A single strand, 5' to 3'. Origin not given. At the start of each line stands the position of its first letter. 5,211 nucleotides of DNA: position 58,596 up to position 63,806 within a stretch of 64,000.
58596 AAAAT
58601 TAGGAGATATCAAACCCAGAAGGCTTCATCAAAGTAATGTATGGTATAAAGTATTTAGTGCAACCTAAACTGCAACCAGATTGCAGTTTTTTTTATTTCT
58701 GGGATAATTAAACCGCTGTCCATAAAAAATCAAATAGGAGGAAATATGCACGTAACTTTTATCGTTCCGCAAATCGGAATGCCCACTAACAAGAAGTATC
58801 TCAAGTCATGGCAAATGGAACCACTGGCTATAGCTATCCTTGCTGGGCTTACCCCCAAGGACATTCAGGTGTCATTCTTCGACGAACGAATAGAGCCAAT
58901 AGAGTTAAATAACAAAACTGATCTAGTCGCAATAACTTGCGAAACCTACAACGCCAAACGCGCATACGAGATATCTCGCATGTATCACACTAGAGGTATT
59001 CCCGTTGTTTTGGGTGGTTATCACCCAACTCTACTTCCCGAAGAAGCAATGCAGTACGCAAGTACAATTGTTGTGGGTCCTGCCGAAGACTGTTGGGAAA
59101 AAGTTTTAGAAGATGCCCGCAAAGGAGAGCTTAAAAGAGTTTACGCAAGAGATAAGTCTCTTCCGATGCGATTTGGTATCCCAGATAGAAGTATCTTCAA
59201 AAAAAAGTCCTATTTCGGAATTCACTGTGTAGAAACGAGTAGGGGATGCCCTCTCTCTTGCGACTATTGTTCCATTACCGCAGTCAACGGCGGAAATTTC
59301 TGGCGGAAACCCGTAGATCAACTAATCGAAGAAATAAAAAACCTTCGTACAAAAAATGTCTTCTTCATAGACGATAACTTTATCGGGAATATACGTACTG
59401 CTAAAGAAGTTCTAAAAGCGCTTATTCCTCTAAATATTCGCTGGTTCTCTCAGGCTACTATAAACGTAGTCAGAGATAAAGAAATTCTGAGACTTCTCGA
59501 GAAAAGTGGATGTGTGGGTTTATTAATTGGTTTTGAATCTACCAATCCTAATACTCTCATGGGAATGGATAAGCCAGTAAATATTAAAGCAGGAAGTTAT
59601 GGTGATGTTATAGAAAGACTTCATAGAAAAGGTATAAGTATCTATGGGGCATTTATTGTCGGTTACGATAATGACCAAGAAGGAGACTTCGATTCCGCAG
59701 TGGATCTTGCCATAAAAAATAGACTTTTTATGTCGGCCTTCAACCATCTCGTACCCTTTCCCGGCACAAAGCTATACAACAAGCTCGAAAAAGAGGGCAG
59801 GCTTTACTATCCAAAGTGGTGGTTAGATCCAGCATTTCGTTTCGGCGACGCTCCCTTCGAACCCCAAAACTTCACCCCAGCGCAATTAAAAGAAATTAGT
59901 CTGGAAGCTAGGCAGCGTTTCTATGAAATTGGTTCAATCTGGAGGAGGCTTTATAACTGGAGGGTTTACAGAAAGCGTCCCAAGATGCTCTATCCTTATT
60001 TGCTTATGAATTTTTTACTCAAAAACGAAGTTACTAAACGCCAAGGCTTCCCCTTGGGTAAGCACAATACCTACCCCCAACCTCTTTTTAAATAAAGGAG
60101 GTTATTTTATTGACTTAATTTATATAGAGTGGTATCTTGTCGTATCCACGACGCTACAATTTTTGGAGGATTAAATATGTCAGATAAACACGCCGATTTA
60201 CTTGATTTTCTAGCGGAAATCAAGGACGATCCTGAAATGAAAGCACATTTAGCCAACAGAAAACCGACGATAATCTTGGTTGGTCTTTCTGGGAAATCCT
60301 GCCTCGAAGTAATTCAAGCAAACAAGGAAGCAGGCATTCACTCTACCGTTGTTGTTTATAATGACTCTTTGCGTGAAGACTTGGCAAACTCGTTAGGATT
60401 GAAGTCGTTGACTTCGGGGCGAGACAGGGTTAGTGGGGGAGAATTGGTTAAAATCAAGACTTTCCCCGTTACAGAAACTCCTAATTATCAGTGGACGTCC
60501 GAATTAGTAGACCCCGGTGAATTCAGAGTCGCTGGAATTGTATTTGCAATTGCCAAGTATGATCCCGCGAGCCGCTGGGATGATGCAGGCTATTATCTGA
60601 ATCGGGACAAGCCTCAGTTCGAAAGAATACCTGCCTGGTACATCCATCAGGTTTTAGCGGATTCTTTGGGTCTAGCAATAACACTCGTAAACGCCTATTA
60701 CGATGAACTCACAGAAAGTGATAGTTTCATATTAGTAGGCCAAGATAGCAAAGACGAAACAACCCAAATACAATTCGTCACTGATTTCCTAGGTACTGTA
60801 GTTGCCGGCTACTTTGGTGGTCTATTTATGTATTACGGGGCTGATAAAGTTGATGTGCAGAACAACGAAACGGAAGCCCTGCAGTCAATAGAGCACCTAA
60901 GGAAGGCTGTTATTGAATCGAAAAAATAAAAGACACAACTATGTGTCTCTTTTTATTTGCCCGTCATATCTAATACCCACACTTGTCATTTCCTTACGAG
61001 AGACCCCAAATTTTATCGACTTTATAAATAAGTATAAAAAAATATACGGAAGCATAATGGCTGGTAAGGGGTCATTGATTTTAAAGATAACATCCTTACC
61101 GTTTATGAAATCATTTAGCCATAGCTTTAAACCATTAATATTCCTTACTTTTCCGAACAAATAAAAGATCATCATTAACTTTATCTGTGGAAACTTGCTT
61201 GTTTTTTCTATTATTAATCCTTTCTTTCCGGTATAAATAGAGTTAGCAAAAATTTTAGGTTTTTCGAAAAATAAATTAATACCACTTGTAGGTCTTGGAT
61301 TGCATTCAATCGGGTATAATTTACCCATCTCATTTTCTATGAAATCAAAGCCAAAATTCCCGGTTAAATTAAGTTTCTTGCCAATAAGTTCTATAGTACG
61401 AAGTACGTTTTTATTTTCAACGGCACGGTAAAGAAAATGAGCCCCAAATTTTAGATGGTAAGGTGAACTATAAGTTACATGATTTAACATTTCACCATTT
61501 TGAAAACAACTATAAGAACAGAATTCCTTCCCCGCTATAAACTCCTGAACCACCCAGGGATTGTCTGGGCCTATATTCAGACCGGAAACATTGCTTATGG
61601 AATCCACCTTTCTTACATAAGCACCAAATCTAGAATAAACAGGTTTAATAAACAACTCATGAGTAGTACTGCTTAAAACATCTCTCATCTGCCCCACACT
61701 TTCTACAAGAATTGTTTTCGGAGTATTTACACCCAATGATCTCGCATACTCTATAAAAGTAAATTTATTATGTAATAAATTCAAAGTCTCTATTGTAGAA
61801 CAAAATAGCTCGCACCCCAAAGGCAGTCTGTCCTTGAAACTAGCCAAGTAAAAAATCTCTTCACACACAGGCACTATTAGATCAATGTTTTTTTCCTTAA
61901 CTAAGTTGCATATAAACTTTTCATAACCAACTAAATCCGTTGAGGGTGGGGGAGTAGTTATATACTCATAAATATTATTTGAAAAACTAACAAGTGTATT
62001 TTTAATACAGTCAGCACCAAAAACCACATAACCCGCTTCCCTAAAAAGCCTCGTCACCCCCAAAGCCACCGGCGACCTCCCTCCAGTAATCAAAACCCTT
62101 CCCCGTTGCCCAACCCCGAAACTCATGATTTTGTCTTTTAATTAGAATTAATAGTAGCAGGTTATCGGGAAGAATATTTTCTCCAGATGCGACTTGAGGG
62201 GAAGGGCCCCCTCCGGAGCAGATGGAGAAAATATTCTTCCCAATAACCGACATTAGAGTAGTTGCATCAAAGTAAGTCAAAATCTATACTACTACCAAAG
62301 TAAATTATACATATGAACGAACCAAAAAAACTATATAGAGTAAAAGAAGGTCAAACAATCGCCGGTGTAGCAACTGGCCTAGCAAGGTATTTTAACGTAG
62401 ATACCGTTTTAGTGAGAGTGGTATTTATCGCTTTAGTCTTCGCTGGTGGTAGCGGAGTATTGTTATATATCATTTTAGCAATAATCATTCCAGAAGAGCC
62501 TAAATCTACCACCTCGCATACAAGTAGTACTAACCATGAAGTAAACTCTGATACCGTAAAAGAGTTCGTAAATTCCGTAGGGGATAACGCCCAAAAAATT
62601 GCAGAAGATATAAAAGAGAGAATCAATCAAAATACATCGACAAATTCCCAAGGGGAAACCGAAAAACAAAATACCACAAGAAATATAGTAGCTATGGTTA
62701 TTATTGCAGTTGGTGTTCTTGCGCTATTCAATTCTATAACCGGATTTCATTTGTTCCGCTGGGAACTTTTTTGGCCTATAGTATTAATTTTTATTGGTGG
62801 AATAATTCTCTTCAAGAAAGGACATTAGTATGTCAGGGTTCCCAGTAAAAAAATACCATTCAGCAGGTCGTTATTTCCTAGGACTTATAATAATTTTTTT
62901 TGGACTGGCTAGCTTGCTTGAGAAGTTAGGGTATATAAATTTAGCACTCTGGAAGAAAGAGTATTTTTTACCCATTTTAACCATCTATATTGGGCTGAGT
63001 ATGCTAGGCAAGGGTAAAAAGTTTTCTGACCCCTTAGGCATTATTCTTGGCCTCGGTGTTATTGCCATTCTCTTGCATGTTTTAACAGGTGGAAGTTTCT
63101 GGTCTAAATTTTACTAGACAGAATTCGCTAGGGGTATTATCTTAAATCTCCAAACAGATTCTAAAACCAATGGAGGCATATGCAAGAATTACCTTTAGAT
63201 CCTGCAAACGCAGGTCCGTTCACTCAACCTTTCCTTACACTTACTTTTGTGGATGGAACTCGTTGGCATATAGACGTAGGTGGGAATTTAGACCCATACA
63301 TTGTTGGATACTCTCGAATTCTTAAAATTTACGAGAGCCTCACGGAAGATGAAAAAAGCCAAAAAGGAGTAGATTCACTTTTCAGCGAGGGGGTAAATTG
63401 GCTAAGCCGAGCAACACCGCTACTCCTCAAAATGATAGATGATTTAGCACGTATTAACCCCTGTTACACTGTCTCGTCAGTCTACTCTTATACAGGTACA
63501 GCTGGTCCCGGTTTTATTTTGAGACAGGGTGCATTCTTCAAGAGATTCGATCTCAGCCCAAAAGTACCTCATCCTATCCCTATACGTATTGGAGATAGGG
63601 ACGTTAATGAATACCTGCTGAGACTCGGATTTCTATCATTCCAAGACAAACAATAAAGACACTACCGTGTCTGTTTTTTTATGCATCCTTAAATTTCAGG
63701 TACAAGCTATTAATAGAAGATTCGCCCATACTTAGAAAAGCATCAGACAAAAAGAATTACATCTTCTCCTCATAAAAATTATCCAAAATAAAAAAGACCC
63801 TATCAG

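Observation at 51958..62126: Candidate undescribed modification/biosynthetic gene cluster: small hydrophobic peptide + three paralogous B12-radical SAM enzymes + GH3 amide synthetase + GNAT-like proteins + Nif11-like protein + ATP-grasp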

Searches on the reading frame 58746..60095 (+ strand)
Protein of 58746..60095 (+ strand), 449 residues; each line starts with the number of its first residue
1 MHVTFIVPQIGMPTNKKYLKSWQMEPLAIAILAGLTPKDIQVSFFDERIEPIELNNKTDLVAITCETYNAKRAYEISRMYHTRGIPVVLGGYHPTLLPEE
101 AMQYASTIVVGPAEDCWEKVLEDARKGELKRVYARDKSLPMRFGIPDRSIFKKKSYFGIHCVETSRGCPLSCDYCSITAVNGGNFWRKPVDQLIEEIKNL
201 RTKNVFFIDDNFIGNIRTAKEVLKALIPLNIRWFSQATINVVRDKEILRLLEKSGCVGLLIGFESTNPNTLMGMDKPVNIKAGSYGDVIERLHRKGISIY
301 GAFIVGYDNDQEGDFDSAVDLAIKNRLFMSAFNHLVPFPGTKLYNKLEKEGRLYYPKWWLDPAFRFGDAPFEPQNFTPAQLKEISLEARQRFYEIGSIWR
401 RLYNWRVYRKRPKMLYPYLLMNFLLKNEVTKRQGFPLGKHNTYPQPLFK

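Call 3: search_protein_families(library=pfam, proteins=[window:58746-60095:+], max_evalue=0.01)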
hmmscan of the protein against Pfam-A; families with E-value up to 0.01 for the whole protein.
window:58746-60095:+ (449 aa): 2 families
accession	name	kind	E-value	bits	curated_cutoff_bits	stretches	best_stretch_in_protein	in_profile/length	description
PF04055.27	Radical_SAM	-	1.4e-17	64.8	29.5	1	162-321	1-165/166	Radical SAM superfamily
PF02310.24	B12-binding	-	4.7e-09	36.6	32.1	1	47-118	41-118/121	B12 binding domain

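Call 4: search_protein_families(library=ncbifam, proteins=[window:58746-60095:+], max_evalue=0.01)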
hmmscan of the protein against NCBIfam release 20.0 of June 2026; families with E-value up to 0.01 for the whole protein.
window:58746-60095:+ (449 aa): 24 families
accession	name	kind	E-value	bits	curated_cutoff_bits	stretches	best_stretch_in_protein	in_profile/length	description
TIGR04479.1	bcpD_PhpK_rSAM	subfamily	3.9e-25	88.2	600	1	149-321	231-405/504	PhpK family radical SAM P-methyltransferase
TIGR03471.1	HpnJ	equivalog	8.6e-25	87.5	577.6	1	153-353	194-393/472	hopanoid biosynthesis associated radical SAM protein HpnJ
TIGR04072.2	rSAM_ladder_B12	equivalog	1.7e-22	79.7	360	1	65-367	79-392/443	lipid biosynthesis B12-binding/radical SAM protein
TIGR02026.1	BchE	equivalog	4.6e-21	75.2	481.35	1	152-439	183-469/497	magnesium-protoporphyrin IX monomethyl ester anaerobic oxidative cyclase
NF050148.1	rSAM_ApyD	equivalog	1.5e-18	66.6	750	1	161-348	201-394/645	RiPP biosynthesis radical SAM protein ApyD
TIGR04295.1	B12_rSAM_oligo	hypoth_equivalog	5.2e-16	58.4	400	1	162-346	203-383/422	TIGR04295 family B12-binding domain-containing radical SAM protein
NF038361.1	rSAM_Sden_1168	equivalog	1.8e-15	56.5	575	1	162-355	285-481/560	Sden_1168 family B12-binding radical SAM P-methyltransferase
TIGR04013.1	B12_SAM_MJ_1487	hypoth_equivalog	4.6e-15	55.3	251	1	29-204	13-196/382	TIGR04013 family B12-binding domain/radical SAM domain-containing protein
TIGR04014.1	B12_SAM_MJ_0865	equivalog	1.4e-14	53.8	360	1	161-345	162-356/434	methyl-coenzyme M reductase glutamine C-methyltransferase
TIGR04367.1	HpnR_B12_rSAM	equivalog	5.3e-11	41.7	650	1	160-344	187-370/490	hopanoid C-3 methylase HpnR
NF033070.1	rSAM_AprD4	equivalog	2.5e-10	39.9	500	1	136-345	172-388/456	AprD4 family radical SAM diol-dehydratase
NF045585.1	rSAM_slr0320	equivalog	1.7e-08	33.4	775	1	161-274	237-358/511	photosystem II high light acclimation radical SAM protein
NF040542.1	rSAM_RCCLKC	equivalog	1.3e-07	31.1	450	1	161-305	182-330/423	arsinothricin biosynthesis radical SAM protein ArsL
NF033712.0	B12_rSAM_KedN5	subfamily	5.2e-07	28.3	700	1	159-346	195-390/624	KedN5 family methylcobalamin-dependent radical SAM C-methyltransferase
TIGR01578.1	MiaB-like-B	hypoth_equivalog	1.3e-06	27.5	314.7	0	75-200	58-174/421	tRNA (N(6)-L-threonylcarbamoyladenosine(37)-C(2))-methylthiotransferase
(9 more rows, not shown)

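Call 46: search_solved_structures(query=window:58746-60095:+, max_evalue=0.01)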
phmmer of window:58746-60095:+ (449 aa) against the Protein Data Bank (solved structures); distinct sequences matched with E-value up to 0.01: 4.
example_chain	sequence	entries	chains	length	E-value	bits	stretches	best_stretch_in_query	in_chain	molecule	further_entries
9ccb_A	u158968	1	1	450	3.7e-10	42.2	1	161-347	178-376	Radical SAM core domain-containing protein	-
6fd2_B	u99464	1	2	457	1.9e-09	39.8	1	151-346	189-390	Putative apramycin biosynthetic oxidoreductase 4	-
9n1b_A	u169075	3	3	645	7.1e-08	34.7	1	155-301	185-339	Radical SAM protein | Radical SAM enzyme CysS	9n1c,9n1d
7kdx_A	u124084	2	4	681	0.0024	19.7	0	140-316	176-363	Methyltransferase TokK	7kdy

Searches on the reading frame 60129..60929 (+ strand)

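Call 3: search_protein_families(library=pfam, proteins=[window:60129-60929:+], max_evalue=0.01)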
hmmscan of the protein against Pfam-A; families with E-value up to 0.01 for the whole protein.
window:60129-60929:+ (266 aa): 0 families

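Call 4: search_protein_families(library=ncbifam, proteins=[window:60129-60929:+], max_evalue=0.01)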
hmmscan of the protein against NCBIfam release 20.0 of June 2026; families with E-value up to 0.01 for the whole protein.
window:60129-60929:+ (266 aa): 0 families

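Call 58: search_protein_families(library=pfam, proteins=[window:60177-60929:+], max_evalue=10)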
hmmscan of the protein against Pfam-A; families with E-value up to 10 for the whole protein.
window:60177-60929:+ (250 aa): 2 families
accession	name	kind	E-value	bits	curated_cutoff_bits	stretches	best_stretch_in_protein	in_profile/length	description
PF20549.3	DUF6763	-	0.15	12.7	27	1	170-201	7-38/97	Family of unknown function (DUF6763)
PF13412.12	HTH_24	-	0.16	12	21.9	1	159-181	22-44/48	Winged helix-turn-helix DNA-binding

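Call 79: search_protein_families(library=padloc, proteins=[window:60177-60929:+], max_evalue=0.001)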
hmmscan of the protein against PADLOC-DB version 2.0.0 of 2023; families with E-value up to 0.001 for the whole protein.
window:60177-60929:+ (250 aa): 0 families

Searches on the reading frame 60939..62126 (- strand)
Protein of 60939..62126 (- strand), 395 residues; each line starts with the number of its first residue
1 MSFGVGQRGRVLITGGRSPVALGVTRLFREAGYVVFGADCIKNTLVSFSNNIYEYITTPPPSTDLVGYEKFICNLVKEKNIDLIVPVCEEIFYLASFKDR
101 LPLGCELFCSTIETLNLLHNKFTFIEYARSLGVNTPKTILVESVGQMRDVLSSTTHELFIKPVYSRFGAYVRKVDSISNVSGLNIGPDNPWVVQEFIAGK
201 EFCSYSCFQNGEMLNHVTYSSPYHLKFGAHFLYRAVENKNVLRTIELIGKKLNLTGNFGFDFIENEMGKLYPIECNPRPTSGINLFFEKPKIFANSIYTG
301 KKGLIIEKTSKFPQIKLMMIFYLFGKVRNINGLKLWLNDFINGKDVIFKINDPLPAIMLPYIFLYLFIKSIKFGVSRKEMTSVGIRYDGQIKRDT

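Call 3: search_protein_families(library=pfam, proteins=[window:60939-62126:-], max_evalue=0.01)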
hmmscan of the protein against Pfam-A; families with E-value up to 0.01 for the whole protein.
window:60939-62126:- (395 aa): 2 families
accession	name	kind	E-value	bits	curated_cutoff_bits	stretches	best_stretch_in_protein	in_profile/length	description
PF02655.19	ATP-grasp_3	-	2.2e-09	38.1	23.2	1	120-281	3-159/160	ATP-grasp domain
PF14398.11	ATPgrasp_YheCD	-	4.4e-06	26.6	26.8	0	241-284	189-232/255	YheC/D like ATP-grasp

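Call 4: search_protein_families(library=ncbifam, proteins=[window:60939-62126:-], max_evalue=0.01)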
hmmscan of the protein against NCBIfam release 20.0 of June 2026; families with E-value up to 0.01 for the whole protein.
window:60939-62126:- (395 aa): 8 families
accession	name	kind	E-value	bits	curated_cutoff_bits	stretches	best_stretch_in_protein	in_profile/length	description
NF005315.0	PRK06849.1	equivalog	3.5e-102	342.3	406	1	9-390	5-385/389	hypothetical protein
NF009406.0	PRK12767.1-5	equivalog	4.4e-12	45.7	271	1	26-299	22-291/327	carbamoyl phosphate synthase-like protein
NF009405.0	PRK12767.1-4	equivalog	1e-10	41.1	390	1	66-284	56-271/320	carbamoyl phosphate synthase-like protein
NF009404.0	PRK12767.1-3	equivalog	1.2e-09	37.6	316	1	66-282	55-287/344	carbamoyl phosphate synthase-like protein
NF009403.0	PRK12767.1-2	equivalog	2.1e-08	33.8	286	1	66-252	51-239/342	carbamoyl phosphate synthase-like protein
TIGR01369.1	CPSaseII_lrg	equivalog_domain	6.8e-05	20.7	1027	1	104-280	653-842/1052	carbamoyl-phosphate synthase (glutamine-hydrolyzing) large subunit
NF053643.1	Ddl_archaea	equivalog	0.00019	20.5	500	1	94-280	78-273/367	putative pseudomurein biosynthesis ATP-grasp protein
NF002527.0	PRK01966.1-3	equivalog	0.0018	17.5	310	0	107-213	105-217/332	D-alanine--D-alanine ligase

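Call 79: search_protein_families(library=padloc, proteins=[window:60939-62126:-], max_evalue=0.001)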
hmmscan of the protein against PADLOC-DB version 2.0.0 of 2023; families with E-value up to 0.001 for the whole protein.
window:60939-62126:- (395 aa): 0 families

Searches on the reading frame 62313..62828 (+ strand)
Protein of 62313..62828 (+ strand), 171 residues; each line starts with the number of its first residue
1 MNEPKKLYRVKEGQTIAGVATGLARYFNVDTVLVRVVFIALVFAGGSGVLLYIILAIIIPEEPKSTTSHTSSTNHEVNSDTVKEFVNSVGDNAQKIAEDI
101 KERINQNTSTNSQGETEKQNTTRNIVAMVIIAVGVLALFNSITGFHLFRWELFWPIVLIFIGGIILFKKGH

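Call 3: search_protein_families(library=pfam, proteins=[window:62313-62828:+], max_evalue=0.01)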
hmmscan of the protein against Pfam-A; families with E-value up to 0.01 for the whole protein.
window:62313-62828:+ (171 aa): 6 families
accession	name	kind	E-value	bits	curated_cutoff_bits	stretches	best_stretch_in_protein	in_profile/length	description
PF04024.17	PspC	-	2.1e-22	79.1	25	1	5-62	1-58/58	PspC domain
PF22570.1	LiaF-TM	-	6e-05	24.2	27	1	126-169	2-45/98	LiaF transmembrane domain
PF18917.5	LiaI-LiaF-like_TM1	-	0.0015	19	27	1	125-166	2-42/42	LiaI-LiaF-like transmembrane region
PF20990.2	DUF2207_C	-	0.0015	18.7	33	1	61-167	84-183/247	Predicted membrane protein (DUF2207) C-terminal domain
PF06398.17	Pex24p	-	0.0025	17.3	26.8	1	39-165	53-177/358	Integral peroxisomal membrane peroxin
PF24057.1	DUF7358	-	0.005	17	27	0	106-154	128-176/229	Domain of unknown function (DUF7358)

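Call 4: search_protein_families(library=ncbifam, proteins=[window:62313-62828:+], max_evalue=0.01)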
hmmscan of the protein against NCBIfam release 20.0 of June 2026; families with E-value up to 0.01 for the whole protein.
window:62313-62828:+ (171 aa): 3 families
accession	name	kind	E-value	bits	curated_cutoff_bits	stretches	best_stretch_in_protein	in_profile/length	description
TIGR02978.1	phageshock_pspC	equivalog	8.3e-18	64.4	104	1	5-106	2-95/121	envelope stress response membrane protein PspC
NF007973.0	PRK10697.1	equivalog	3.3e-12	46.4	136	1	2-85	5-90/119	envelope stress response membrane protein PspC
NF003243.0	PRK04201.1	equivalog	0.0082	15.4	252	1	16-145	14-139/266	zinc transporter ZupT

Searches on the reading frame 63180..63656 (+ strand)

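Call 58: search_protein_families(library=pfam, proteins=[window:63180-63656:+], max_evalue=10)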
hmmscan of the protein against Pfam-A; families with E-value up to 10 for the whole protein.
window:63180-63656:+ (158 aa): 1 family
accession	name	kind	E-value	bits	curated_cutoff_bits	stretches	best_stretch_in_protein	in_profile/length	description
PF06287.16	DUF1039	-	0.26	12.1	25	1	47-90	15-58/65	Protein of unknown function (DUF1039)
